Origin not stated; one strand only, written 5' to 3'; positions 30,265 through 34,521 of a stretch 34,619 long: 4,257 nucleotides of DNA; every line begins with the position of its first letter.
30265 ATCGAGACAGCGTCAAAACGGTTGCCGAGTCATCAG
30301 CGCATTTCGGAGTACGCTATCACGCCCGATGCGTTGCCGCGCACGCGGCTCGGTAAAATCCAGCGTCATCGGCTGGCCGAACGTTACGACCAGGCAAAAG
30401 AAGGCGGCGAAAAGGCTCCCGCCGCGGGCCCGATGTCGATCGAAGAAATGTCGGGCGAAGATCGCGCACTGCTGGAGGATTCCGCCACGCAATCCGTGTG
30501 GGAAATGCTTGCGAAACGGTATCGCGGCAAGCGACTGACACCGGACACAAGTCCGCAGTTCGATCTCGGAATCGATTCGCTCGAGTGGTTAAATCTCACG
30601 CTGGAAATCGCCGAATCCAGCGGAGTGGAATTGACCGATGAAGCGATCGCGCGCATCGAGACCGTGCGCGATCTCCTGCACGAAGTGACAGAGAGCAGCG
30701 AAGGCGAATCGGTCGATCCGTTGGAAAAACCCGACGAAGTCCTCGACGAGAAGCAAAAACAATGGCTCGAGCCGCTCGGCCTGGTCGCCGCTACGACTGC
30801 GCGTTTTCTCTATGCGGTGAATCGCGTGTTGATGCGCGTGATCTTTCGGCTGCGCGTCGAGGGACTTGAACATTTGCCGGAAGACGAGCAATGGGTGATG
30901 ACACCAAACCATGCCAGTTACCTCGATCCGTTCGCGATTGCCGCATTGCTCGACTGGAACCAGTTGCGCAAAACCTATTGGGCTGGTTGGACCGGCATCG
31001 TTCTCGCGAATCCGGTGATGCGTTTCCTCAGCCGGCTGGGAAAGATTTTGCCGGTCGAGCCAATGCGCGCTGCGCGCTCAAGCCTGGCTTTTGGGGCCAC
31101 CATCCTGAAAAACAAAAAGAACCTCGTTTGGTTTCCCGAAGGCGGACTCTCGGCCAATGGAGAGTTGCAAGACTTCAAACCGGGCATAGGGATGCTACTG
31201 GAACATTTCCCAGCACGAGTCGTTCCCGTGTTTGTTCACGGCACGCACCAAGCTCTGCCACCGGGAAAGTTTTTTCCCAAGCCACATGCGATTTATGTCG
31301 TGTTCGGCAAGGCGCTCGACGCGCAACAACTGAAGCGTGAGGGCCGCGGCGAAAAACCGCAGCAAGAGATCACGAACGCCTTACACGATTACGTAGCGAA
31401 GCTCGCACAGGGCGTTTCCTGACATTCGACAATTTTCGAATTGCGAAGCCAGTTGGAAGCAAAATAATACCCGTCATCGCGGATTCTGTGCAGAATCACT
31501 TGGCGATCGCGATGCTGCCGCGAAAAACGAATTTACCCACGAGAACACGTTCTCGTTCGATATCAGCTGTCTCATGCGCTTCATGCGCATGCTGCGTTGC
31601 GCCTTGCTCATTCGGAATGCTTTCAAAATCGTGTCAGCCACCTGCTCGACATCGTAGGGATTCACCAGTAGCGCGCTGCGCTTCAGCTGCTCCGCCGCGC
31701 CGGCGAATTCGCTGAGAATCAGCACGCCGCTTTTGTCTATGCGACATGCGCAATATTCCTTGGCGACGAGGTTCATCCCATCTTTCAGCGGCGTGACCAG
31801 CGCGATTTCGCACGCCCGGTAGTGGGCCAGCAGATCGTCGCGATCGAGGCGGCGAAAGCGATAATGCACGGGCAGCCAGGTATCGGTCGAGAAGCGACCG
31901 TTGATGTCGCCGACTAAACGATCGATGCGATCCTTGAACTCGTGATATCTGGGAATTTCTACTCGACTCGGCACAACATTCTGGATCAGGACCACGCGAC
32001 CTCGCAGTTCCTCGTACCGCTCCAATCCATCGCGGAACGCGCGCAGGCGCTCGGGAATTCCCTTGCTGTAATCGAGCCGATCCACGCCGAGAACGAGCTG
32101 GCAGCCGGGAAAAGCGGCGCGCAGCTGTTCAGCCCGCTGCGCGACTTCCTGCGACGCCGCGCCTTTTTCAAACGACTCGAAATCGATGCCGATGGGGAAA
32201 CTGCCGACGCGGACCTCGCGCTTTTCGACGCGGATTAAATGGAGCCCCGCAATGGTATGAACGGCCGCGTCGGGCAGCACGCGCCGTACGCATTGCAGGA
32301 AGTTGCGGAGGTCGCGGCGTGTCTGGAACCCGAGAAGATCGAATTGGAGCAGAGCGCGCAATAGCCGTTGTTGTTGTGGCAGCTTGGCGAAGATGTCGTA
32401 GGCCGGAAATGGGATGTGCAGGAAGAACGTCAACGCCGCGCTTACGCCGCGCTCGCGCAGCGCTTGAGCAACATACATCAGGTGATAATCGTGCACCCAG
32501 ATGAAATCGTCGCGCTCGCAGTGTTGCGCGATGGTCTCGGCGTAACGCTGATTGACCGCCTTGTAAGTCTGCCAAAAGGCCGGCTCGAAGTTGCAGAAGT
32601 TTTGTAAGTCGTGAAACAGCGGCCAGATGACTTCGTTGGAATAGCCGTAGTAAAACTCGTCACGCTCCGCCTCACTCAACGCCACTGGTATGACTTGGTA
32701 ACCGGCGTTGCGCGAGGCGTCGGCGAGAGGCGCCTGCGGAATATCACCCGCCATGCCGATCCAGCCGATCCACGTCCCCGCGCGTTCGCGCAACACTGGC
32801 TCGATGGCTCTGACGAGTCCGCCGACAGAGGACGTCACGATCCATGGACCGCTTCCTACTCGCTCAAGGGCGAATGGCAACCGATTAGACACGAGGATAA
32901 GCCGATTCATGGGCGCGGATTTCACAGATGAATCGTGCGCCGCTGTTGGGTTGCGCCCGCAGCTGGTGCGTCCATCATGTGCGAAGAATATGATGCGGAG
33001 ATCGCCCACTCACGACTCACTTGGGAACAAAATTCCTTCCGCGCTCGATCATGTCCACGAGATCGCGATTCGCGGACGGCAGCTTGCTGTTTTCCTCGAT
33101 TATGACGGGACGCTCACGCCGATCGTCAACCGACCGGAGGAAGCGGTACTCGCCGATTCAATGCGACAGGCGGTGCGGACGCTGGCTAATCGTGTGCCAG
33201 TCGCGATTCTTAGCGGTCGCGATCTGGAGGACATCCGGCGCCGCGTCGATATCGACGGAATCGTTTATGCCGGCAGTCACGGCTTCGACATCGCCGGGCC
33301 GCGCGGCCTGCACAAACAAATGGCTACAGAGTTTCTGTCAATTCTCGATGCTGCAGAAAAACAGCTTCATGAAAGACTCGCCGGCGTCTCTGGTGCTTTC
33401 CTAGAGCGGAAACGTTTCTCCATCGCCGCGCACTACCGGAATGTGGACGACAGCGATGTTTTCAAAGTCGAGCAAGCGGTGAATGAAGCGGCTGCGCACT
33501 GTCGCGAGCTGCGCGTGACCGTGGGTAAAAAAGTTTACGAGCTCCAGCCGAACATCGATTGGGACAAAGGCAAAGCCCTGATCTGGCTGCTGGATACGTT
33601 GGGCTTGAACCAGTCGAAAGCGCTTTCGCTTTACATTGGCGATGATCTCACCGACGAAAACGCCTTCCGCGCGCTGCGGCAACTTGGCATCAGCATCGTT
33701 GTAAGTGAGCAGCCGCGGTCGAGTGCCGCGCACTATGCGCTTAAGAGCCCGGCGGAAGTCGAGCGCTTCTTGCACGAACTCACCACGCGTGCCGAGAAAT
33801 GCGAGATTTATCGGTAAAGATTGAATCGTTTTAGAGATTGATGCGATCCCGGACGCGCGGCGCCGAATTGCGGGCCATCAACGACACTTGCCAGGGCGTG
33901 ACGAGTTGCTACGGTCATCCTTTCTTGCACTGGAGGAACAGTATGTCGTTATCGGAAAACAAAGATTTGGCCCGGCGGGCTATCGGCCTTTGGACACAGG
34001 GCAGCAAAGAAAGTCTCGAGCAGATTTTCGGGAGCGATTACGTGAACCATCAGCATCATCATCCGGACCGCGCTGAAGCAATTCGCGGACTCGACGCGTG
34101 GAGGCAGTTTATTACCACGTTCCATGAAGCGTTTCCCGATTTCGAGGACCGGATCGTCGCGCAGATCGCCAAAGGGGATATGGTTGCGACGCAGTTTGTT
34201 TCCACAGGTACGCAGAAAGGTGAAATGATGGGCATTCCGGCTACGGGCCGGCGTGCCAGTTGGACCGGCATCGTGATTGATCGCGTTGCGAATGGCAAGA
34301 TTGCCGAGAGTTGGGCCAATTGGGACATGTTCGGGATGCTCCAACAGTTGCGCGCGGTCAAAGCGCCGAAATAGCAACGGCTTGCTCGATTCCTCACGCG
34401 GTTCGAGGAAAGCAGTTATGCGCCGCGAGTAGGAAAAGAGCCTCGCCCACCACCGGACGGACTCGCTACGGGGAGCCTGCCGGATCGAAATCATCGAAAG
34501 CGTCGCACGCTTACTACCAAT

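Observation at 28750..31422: Self-contained acyl-AMP ligase / carrier / PlsC-acyltransferase fusion (domain-permuted, ACP-containing Aas-like enzyme)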

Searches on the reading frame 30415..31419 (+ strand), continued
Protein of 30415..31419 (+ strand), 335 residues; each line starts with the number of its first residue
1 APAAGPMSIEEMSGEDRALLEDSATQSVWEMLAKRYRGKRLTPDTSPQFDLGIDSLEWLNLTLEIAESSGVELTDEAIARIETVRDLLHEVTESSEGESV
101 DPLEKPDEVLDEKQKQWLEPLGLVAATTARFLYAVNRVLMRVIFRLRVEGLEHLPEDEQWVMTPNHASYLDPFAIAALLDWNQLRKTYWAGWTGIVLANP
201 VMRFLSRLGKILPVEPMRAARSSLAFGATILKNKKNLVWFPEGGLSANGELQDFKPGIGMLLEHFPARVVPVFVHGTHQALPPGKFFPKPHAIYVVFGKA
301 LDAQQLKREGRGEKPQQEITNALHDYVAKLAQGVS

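Call 62: search_protein_families(library=ncbifam, proteins=[L073:9676-10962:+, L036:6890-8842:-, L061:2870-4006:+, L046:3340-4635:-, L032:6577-8049:-], max_evalue=0.001)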
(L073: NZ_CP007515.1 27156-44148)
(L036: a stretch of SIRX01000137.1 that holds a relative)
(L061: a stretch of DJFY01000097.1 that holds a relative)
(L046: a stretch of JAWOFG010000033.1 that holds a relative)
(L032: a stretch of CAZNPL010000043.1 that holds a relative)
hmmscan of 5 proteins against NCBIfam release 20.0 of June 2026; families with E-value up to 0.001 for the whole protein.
L073:9676-10962:+ (429 aa): 9 families
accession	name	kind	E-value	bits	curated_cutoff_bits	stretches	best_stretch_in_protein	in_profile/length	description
NF012207.0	tet_MFS_H_J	exception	7.1e-07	28.6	700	1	270-404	49-178/392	Tet(H)/Tet(J) family tetracycline efflux MFS transporter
TIGR00883.1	2A0106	subfamily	5.6e-06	25.7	443.45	0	16-142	239-368/400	metabolite/H+ symporter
TIGR00886.1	2A0108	subfamily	1.2e-05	24.6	311.7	1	255-406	29-186/368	NarK family nitrate/nitrite MFS transporter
NF012194.0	tet_MFS_J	exception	1.3e-05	24.3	870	1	270-403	49-177/398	tetracycline efflux MFS transporter Tet(J)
TIGR00880.1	2_A_01_02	superfamily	1.8e-05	24.9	131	1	269-381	4-116/141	multidrug resistance protein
NF049980.1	SfMCT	equivalog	2e-05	23.5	320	1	239-377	225-363/378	L-lactate MFS transporter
TIGR00881.1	2A0104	subfamily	2.8e-05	23.3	407.75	1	255-408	22-171/379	phosphoglycerate transporter protein PgtP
NF041041.1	FslD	exception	0.00041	19.7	500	0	269-380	51-161/396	rhizoferrin import MFS transporter FslD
NF053813.1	MFS_TcaB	equivalog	0.00076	18.3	475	1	267-378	45-156/396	putative multidrug effflux MFS transporter TcaB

L036:6890-8842:- (651 aa): 0 families

L061:2870-4006:+ (379 aa): 6 families
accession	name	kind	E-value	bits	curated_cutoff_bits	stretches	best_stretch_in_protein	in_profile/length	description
TIGR00883.1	2A0106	subfamily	4.4e-12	45.8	443.45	2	15-138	239-358/400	metabolite/H+ symporter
TIGR00711.1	efflux_EmrB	subfamily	3e-09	36.1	230.2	1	274-377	47-150/485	DHA2 family efflux MFS transporter permease subunit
TIGR00895.1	2A0115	subfamily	8.5e-09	34.8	418.55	1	259-376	280-397/398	aromatic acid/H+ symport family MFS transporter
TIGR00880.1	2_A_01_02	superfamily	2.6e-08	34.1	131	1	278-377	8-111/141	multidrug resistance protein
TIGR00900.1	2A0121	subfamily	2.7e-08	33.6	319.6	1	41-377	37-360/364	H+ Antiporter protein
NF008586.0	PRK11551.1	equivalog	9.1e-06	24.9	410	1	260-373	251-364/406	3-(3-hydroxy-phenyl)propionate transporter MhpT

L046:3340-4635:- (432 aa): 14 families
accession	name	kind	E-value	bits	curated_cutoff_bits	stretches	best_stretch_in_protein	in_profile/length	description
TIGR00883.1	2A0106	subfamily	2.7e-11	43.2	443.45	1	39-160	240-357/400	metabolite/H+ symporter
TIGR00900.1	2A0121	subfamily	1.4e-09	37.8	319.6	1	55-400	28-361/364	H+ Antiporter protein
TIGR00895.1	2A0115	subfamily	1.5e-08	34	418.55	1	280-398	279-397/398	aromatic acid/H+ symport family MFS transporter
TIGR00880.1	2_A_01_02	superfamily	9.4e-08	32.3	131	1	311-413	23-124/141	multidrug resistance protein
TIGR00893.1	2A0114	subfamily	2.7e-07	29.9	395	1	18-183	208-375/399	D-galactonate transporter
TIGR00879.1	SP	subfamily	8.5e-07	27.9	237.8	1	294-383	107-199/510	sugar porter family MFS transporter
NF041041.1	FslD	exception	8.8e-06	25.1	500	1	302-428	61-187/396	rhizoferrin import MFS transporter FslD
TIGR00711.1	efflux_EmrB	subfamily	9.6e-06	24.6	230.2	1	307-402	58-153/485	DHA2 family efflux MFS transporter permease subunit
NF052357.1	GlucTporGlcPStph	equivalog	2e-05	23.6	750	1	300-425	58-183/445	glucose transporter GlcP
NF008586.0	PRK11551.1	equivalog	6.9e-05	22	410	1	282-418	251-388/406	3-(3-hydroxy-phenyl)propionate transporter MhpT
NF040986.1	MamH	equivalog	8.8e-05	21.8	300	1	43-186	243-375/419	magnetosome biogenesis transporter MamH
NF052575.1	MFS_efflux_Tap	equivalog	0.00022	20.4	625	1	293-400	262-369/401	multidrug efflux MFS transporter Tap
NF053813.1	MFS_TcaB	equivalog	0.00039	19.3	475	0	51-113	31-90/396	putative multidrug effflux MFS transporter TcaB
TIGR00881.1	2A0104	subfamily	0.00049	19.2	407.75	1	280-410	24-154/379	phosphoglycerate transporter protein PgtP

L032:6577-8049:- (491 aa): 0 families

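Call 64: search_protein_families(library=pfam, proteins=[L073:6303-9035:+, L074:1664-4144:+, L074:4372-6828:+], max_evalue=0.01)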
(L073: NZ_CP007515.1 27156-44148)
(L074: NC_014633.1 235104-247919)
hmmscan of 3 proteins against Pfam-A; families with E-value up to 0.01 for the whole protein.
L073:6303-9035:+ (911 aa): 3 families
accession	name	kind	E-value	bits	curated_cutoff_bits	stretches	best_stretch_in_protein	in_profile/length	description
PF00501.34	AMP-binding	-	7.7e-77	259.1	29.9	1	15-417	6-383/384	AMP-binding enzyme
PF01553.26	Acyltransferase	-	6.1e-20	71.8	23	1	712-840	2-131/132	Acyltransferase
PF00550.31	PP-binding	-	7.1e-06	26.6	20.8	1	598-653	13-67/67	Phosphopantetheine attachment site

L074:1664-4144:+ (827 aa): 5 families
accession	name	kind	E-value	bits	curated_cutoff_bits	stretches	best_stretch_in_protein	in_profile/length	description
PF00501.34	AMP-binding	-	1.1e-72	245.5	29.9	1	8-367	10-384/384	AMP-binding enzyme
PF01553.26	Acyltransferase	-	2.5e-22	79.6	23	1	650-775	3-131/132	Acyltransferase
PF00550.31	PP-binding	-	1.3e-09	38.6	20.8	1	546-599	12-67/67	Phosphopantetheine attachment site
PF23562.2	AMP-binding_C_3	-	1.3e-08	35.6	20.8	1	404-504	2-106/124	AMP-binding enzyme C-terminal domain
PF23297.2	ACP_SdgA_C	-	0.008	16.7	27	0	557-602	37-82/95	Highly reducing polyketide synthase sdgA, C-terminal ACP domain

L074:4372-6828:+ (819 aa): 5 families
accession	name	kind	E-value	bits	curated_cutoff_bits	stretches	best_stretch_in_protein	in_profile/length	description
PF00501.34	AMP-binding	-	5.2e-67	226.7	29.9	1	8-366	10-384/384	AMP-binding enzyme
PF01553.26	Acyltransferase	-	1.3e-25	90.2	23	1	643-769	3-132/132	Acyltransferase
PF23562.2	AMP-binding_C_3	-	6.6e-09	36.6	20.8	1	403-509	2-112/124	AMP-binding enzyme C-terminal domain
PF00550.31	PP-binding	-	1.7e-08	35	20.8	1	542-591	18-66/67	Phosphopantetheine attachment site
PF00795.27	CN_hydrolase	-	9.4e-05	22.3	23.2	0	217-335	65-171/256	Carbon-nitrogen hydrolase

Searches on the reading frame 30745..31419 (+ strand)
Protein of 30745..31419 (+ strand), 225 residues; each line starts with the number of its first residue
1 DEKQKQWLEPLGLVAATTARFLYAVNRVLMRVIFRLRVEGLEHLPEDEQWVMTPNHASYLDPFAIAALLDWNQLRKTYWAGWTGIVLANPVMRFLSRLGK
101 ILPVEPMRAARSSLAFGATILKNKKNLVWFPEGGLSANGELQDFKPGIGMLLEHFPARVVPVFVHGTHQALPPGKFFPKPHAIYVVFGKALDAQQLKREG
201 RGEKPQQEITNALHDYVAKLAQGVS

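Call 48: search_protein_families(library=ncbifam, proteins=[window:30745-31419:+], max_evalue=0.01)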
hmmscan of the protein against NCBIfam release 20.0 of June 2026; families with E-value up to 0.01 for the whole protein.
window:30745-31419:+ (225 aa): 8 families
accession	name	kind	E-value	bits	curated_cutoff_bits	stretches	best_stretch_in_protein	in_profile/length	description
NF006386.0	PRK08633.1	equivalog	1.1e-21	76.4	1221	1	22-195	415-590/1147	acyl-[ACP]--phospholipid O-acyltransferase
NF005291.0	PRK06814.1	equivalog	2.5e-17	62.1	1349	1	17-169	422-568/1140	acyl-[ACP]--phospholipid O-acyltransferase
NF005959.0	PRK08043.1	equivalog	3.5e-13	48.7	886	1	22-168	2-141/719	bifunctional acyl-ACP--phospholipid O-acyltransferase/long-chain-fatty-acid--ACP ligase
TIGR00530.1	AGP_acyltrn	subfamily_domain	2.8e-09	36.8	102.95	1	38-164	6-129/130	1-acylglycerol-3-phosphate O-acyltransferase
NF052552.1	LyOrLpactfOlsARHOCB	equivalog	3.4e-05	23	300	1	18-147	58-179/271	lyso-ornithine lipid O-acyltransferase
NF058536.1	LPAAT_acyl_YihG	equivalog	0.00026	20.3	260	1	14-68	46-102/290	1-acylglycerol-3-phosphate O-acyltransferase, YihG family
NF010621.0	PRK14014.1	domain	0.0013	17.9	186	0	17-69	54-108/301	acetyltransferase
NF052553.1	LyOrLpactfOlsABRUA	equivalog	0.003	16.8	300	1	26-145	44-157/263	lyso-ornithine lipid O-acyltransferase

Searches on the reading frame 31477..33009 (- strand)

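Call 9: search_protein_families(library=pfam, proteins=[window:31477-33009:-], max_evalue=0.001)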
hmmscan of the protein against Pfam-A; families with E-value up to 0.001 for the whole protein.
window:31477-33009:- (511 aa): 2 families
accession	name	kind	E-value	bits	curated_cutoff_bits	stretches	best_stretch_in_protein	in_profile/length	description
PF00982.27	Glyco_transf_20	-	4.8e-145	484.4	32.5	1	36-499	2-471/473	Glycosyltransferase family 20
PF00534.26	Glycos_transf_1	-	3.9e-05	23.7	26.4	1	387-475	80-166/172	Glycosyl transferases group 1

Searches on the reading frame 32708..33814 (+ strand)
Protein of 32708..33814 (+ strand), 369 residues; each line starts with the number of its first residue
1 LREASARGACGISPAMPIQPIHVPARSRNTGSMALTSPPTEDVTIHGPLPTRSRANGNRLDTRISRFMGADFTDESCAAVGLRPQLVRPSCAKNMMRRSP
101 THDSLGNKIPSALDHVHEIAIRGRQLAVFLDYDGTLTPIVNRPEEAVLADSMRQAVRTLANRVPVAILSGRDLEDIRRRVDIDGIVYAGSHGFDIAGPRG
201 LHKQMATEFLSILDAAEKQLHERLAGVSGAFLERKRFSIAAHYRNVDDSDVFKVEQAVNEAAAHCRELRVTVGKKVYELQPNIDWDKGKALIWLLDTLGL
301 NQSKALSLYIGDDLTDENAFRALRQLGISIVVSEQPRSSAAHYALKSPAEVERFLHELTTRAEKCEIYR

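Call 9: search_protein_families(library=pfam, proteins=[window:32708-33814:+], max_evalue=0.001)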
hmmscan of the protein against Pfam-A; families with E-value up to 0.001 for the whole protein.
window:32708-33814:+ (369 aa): 1 family
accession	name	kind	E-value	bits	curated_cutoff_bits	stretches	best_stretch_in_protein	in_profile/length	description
PF02358.22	Trehalose_PPase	-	2.3e-57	194.3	27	1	129-348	1-234/235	Trehalose-phosphatase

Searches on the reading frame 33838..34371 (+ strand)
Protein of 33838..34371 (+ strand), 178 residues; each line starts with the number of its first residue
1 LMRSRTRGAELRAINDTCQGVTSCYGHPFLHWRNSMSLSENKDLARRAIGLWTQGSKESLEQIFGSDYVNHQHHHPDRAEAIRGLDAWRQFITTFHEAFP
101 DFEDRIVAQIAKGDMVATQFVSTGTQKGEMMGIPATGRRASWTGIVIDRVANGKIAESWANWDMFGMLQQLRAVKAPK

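Call 9: search_protein_families(library=pfam, proteins=[window:33838-34371:+], max_evalue=0.001)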
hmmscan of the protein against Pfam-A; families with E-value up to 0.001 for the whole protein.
window:33838-34371:+ (178 aa): 2 families
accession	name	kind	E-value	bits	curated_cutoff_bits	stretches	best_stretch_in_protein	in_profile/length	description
PF07366.18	SnoaL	-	1e-30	106.6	28.4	1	43-171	2-126/126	SnoaL-like polyketide cyclase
PF12680.13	SnoaL_2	-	1.9e-17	64.2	27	1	46-157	2-101/102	SnoaL-like domain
